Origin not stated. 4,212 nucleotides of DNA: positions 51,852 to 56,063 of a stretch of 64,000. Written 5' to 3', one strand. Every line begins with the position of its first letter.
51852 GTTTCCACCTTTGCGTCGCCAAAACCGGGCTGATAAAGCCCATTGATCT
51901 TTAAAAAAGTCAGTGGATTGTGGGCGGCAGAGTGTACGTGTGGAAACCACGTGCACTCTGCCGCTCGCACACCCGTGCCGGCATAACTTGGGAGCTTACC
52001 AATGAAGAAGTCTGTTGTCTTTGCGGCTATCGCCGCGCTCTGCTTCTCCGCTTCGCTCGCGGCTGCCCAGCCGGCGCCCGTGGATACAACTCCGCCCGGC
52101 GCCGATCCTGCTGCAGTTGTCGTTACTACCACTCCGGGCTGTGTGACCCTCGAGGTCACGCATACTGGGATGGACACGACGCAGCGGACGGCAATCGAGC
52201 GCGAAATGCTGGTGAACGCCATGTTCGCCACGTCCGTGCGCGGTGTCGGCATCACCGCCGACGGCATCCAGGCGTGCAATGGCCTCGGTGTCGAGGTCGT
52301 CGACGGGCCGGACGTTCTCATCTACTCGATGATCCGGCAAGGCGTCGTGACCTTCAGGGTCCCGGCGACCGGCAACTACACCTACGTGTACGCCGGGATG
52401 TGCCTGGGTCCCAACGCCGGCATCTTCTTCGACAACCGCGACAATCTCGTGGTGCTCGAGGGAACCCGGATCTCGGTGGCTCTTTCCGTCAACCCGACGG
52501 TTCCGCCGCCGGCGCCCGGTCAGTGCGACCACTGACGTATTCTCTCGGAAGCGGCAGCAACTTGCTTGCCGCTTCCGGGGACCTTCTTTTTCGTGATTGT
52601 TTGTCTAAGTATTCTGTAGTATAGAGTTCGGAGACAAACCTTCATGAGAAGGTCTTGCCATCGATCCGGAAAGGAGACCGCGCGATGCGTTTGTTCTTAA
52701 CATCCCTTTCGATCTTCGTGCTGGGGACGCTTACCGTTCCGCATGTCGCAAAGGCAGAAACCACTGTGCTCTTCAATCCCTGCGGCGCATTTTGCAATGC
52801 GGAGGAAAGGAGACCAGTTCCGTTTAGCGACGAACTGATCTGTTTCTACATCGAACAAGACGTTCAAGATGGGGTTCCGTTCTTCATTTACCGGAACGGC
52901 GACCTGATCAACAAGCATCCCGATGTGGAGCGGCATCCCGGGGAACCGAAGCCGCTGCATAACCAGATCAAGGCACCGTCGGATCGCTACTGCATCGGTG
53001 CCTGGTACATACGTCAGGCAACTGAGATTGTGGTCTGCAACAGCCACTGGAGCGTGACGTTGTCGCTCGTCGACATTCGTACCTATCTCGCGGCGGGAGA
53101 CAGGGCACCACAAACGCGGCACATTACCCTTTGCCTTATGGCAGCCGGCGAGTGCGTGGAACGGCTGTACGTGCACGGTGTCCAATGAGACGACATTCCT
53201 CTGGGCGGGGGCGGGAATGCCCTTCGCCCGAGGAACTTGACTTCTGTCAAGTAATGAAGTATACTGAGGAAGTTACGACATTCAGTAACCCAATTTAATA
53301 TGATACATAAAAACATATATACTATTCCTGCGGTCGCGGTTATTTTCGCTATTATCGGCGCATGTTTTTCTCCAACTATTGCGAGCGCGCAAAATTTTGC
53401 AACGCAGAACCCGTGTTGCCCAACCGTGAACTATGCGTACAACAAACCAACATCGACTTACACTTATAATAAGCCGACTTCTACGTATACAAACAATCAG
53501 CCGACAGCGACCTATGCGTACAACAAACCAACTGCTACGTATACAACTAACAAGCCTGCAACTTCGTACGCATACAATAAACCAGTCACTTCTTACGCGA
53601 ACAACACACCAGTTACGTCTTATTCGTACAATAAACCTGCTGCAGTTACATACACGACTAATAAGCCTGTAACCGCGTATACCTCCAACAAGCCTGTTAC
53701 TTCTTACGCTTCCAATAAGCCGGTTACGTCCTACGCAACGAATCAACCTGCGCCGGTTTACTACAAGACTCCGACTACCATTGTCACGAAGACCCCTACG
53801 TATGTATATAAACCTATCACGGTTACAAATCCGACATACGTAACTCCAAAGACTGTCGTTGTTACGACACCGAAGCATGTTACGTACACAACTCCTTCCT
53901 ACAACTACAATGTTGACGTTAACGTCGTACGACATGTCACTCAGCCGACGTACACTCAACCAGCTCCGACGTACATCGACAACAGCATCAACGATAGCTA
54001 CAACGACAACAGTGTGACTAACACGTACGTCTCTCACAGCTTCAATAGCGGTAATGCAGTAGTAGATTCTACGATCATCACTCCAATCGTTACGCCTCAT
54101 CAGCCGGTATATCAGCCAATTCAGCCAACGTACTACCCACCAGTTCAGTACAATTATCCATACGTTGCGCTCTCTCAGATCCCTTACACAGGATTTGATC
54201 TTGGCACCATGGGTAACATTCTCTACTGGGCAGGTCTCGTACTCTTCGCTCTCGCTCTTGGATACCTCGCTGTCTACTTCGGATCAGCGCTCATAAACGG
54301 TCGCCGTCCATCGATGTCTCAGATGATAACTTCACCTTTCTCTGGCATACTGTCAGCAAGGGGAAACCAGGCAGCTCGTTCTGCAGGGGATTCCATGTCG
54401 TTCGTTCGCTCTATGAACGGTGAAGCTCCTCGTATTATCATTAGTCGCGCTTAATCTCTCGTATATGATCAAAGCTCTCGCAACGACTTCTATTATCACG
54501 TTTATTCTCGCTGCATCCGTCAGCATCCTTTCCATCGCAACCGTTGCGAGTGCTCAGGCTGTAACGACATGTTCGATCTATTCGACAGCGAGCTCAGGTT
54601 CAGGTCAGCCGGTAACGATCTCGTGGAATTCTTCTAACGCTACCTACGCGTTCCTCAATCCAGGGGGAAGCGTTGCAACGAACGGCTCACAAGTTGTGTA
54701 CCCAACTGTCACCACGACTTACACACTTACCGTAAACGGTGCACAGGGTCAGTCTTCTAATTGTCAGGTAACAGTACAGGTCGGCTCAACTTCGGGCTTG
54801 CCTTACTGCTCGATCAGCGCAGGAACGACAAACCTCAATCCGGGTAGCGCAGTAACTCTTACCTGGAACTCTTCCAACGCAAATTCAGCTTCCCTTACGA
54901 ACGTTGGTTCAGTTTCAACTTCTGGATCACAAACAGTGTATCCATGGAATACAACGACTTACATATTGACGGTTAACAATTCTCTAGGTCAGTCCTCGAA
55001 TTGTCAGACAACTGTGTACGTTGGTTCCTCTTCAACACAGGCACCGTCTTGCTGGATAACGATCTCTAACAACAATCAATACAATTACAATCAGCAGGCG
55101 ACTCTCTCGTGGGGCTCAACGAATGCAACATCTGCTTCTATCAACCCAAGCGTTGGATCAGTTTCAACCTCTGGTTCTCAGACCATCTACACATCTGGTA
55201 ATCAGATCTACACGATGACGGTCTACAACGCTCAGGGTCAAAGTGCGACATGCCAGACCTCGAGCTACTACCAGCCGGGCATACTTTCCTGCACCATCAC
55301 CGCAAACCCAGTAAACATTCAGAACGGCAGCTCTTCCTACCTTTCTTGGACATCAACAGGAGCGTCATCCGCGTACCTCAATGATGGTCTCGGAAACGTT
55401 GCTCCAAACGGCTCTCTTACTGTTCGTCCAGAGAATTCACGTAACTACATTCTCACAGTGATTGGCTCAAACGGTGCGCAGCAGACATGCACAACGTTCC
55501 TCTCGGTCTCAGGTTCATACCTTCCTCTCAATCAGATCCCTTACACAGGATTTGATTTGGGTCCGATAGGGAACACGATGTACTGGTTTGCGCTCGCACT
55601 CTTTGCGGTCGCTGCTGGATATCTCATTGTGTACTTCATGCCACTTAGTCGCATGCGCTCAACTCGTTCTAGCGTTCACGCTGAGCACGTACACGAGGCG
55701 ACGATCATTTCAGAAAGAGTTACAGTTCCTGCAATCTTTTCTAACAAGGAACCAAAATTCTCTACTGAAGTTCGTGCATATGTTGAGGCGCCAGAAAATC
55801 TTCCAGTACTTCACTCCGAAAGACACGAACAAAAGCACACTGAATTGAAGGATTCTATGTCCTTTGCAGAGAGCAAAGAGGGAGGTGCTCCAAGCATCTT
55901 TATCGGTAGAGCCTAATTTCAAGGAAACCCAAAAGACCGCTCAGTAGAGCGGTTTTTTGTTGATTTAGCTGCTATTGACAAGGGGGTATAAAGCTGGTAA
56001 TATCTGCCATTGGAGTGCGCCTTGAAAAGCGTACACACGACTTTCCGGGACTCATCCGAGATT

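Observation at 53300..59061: Three paralogous surface proteins with a conserved Q-IPYTG-[FI]-DLG signal, TM helix and a long conserved cytoplasmic tail: candidate novel sortase-type sorting signal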

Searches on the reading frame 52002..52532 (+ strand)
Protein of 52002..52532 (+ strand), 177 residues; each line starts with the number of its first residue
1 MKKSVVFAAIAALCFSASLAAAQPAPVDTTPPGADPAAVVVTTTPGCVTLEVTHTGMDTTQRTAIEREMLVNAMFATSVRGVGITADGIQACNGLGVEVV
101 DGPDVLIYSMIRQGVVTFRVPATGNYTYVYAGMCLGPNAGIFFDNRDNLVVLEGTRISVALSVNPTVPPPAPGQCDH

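Call 3: search_protein_families(library=pfam, proteins=[window:52002-52532:+], max_evalue=1)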
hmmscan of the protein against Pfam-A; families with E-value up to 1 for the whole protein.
window:52002-52532:+ (177 aa): 0 families

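Call 4: search_protein_families(library=ncbifam, proteins=[window:52002-52532:+], max_evalue=1)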
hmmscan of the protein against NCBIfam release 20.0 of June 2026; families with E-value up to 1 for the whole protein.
window:52002-52532:+ (177 aa): 1 family
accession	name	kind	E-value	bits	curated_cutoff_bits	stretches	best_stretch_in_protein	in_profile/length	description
NF053838.1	hit_Bd0108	equivalog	0.0074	16.8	40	1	1-44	1-44/94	predatory lifecycle switch protein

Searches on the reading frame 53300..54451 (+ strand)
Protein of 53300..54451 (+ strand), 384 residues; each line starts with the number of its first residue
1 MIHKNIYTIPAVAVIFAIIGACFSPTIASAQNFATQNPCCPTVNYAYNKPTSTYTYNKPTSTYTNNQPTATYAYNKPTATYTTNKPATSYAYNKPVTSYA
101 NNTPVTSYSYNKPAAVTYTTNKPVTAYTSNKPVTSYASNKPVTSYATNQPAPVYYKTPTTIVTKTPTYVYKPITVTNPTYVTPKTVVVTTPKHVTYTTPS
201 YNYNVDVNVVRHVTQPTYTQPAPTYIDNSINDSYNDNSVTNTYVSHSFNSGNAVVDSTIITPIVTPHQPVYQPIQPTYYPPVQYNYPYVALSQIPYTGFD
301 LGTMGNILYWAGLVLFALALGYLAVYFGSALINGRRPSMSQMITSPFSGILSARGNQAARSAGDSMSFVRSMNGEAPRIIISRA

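Call 3: search_protein_families(library=pfam, proteins=[window:53300-54451:+], max_evalue=1)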
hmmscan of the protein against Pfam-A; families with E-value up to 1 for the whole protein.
window:53300-54451:+ (384 aa): 0 families

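Call 4: search_protein_families(library=ncbifam, proteins=[window:53300-54451:+], max_evalue=1)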
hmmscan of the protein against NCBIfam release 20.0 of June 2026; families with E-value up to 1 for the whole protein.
window:53300-54451:+ (384 aa): 0 families

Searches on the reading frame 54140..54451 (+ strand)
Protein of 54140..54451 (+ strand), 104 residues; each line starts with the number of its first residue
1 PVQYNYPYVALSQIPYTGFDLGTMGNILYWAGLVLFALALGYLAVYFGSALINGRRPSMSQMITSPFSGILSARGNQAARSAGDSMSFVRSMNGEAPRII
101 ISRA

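Call 7: find_homologous_proteins(query=A1, max_evalue=0.001)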
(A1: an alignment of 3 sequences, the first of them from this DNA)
Query A1 (3 sequences) (104 aa, profile of the alignment): 86 proteins with E <= 0.001 among 1966 candidates.
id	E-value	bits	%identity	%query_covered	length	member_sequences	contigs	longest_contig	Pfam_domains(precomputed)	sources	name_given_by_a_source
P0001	3.1e-39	152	45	93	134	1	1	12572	-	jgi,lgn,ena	-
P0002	6.8e-28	115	45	90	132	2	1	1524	-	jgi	-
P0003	2.5e-25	107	42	90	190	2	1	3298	-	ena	-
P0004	9.7e-25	105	40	94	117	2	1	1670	-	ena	-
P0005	3.1e-23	100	39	96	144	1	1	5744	-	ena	-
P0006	2.0e-22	98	35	93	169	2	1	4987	-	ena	-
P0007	3.5e-22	97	35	93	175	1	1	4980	-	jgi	-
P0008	9.6e-22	95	36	99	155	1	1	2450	-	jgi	jgi:hypothetical protein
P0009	1.0e-21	95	42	93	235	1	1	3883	-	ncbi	-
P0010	1.1e-21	95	40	93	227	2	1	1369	-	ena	-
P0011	2.0e-21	94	42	93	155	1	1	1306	-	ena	-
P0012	2.5e-21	94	38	94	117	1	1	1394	-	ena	-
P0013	3.2e-21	94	40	93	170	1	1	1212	-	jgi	jgi:hypothetical protein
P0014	1.1e-20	92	36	94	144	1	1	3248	-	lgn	-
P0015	1.4e-20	92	31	93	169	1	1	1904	-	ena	-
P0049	1.7e-12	66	66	40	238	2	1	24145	-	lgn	-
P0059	4.0e-11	61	61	37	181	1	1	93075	-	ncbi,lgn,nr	ncbi:MAG: hypothetical protein JWO50_220 [Candidatus Kaiserbacteria bacterium]|nr:hypothetical prote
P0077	3.2e-7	49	61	42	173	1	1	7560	-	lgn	-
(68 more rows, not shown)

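Call 44: find_encoding_contigs(protein=P0077, flank=10000, max_places=3)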
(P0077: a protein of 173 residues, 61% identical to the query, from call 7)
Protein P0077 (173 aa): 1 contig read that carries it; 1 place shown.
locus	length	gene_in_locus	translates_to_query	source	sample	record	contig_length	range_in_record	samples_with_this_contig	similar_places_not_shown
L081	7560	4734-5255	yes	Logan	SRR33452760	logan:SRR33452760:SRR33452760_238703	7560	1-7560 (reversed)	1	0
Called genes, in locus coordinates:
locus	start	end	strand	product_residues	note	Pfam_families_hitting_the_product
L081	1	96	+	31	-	?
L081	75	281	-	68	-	-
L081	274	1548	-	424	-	-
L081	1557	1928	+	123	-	-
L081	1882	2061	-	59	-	-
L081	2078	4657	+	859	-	-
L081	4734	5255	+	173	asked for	-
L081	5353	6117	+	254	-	-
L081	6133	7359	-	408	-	PF00587:tRNA-synt_2b, PF03129:HGTP_anticodon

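Call 45: find_encoding_contigs(protein=P0059, flank=10000, max_places=3)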
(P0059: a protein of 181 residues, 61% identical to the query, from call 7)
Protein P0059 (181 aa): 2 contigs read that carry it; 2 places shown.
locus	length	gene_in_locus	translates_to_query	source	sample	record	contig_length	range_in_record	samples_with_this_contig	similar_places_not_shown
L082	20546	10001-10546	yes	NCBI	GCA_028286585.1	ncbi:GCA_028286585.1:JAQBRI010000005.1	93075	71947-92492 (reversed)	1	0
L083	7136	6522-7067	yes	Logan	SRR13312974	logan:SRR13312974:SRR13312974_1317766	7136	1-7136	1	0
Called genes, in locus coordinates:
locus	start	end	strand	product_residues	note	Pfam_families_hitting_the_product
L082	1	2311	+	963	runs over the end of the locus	PF13884:Peptidase_S74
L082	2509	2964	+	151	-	PF07963:N_methyl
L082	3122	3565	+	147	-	PF07963:N_methyl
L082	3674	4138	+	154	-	PF07963:N_methyl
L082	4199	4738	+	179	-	PF07963:N_methyl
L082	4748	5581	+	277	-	PF06750:A24_N_bact, PF01478:Peptidase_A24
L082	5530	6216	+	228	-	PF07963:N_methyl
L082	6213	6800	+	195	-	PF07963:N_methyl (weak)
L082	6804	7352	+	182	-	-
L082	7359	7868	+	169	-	-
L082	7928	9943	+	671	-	PF22745:Nlig-Ia, PF01653:DNA_ligase_aden, PF03120:OB_DNA_ligase, PF00633:HHH (faint), PF12826:HHH_2, PF14520:HHH_5 (weak), PF00533:BRCT, PF12738:PTCB-BRCT (weak)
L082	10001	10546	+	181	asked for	-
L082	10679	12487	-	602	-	PF07973:tRNA_SAD (weak), PF00587:tRNA-synt_2b, PF03129:HGTP_anticodon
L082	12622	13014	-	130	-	-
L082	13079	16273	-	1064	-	PF02811:PHP, PF07733:DNA_pol3_alpha, PF17657:DNA_pol3_finger, PF14579:HHH_6, PF01336:tRNA_anti-codon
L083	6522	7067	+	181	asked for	-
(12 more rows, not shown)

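Call 46: find_encoding_contigs(protein=P0049, flank=10000, max_places=3)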
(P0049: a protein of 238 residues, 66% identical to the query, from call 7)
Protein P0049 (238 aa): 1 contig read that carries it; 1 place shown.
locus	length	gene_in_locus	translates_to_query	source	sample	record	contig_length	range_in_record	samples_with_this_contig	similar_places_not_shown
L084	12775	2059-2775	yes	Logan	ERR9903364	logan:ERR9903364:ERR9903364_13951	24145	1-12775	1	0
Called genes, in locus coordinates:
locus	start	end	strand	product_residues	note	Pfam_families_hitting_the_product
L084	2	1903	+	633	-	?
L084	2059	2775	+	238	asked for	-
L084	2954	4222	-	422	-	PF00587:tRNA-synt_2b, PF03129:HGTP_anticodon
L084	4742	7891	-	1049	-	PF02811:PHP, PF07733:DNA_pol3_alpha, PF17657:DNA_pol3_finger, PF14579:HHH_6, PF01336:tRNA_anti-codon (weak)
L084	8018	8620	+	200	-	PF01351:RNase_HII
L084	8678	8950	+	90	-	-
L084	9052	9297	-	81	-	-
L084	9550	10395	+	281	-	PF01029:NusB, PF00293:NUDIX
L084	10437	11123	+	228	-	PF22935:RM44_endonuclase, PF14622:Ribonucleas_3_3, PF00636:Ribonuclease_3, PF00035:dsrm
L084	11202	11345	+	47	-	-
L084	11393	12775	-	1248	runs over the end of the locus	-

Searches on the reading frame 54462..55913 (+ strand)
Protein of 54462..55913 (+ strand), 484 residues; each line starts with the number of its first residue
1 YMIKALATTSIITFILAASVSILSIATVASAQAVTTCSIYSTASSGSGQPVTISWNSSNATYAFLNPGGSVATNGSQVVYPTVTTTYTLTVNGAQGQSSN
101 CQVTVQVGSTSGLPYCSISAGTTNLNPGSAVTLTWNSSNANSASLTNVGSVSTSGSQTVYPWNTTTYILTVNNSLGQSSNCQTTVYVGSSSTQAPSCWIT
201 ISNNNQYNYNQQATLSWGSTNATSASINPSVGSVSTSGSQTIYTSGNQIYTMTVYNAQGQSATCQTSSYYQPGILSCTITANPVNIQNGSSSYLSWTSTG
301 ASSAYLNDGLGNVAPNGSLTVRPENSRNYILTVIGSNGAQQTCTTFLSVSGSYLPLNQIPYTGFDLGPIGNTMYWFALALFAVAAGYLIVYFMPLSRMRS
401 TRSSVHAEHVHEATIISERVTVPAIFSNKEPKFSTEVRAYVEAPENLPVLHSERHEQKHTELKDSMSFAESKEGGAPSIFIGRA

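Call 3: search_protein_families(library=pfam, proteins=[window:54462-55913:+], max_evalue=1)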
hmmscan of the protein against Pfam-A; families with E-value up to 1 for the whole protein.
window:54462-55913:+ (484 aa): 3 families
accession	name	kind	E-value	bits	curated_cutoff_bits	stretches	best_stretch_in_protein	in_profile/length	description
PF23667.1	CUB_CDCP1_1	-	0.0078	16.5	27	1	182-216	10-44/72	CDCP1 CUB domain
PF06832.18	BiPBP_C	-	0.067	13.5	26.8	0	310-342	55-87/90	Penicillin-Binding Protein C-terminus Family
PF00964.22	Elicitin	-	0.4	11.2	25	0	96-130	46-80/88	Elicitin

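Call 4: search_protein_families(library=ncbifam, proteins=[window:54462-55913:+], max_evalue=1)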
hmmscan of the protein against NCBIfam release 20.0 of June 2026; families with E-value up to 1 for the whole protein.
window:54462-55913:+ (484 aa): 1 family
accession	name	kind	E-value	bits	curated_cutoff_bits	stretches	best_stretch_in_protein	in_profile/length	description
NF045517.1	halo_surf_dom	domain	0.31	11.2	40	0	121-146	16-42/88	BGTF surface domain-containing protein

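Call 54: search_solved_structures(query=window:54462-55913:+, max_evalue=1, show_alignments=1)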
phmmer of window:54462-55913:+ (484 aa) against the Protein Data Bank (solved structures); distinct sequences matched with E-value up to 1: 0.
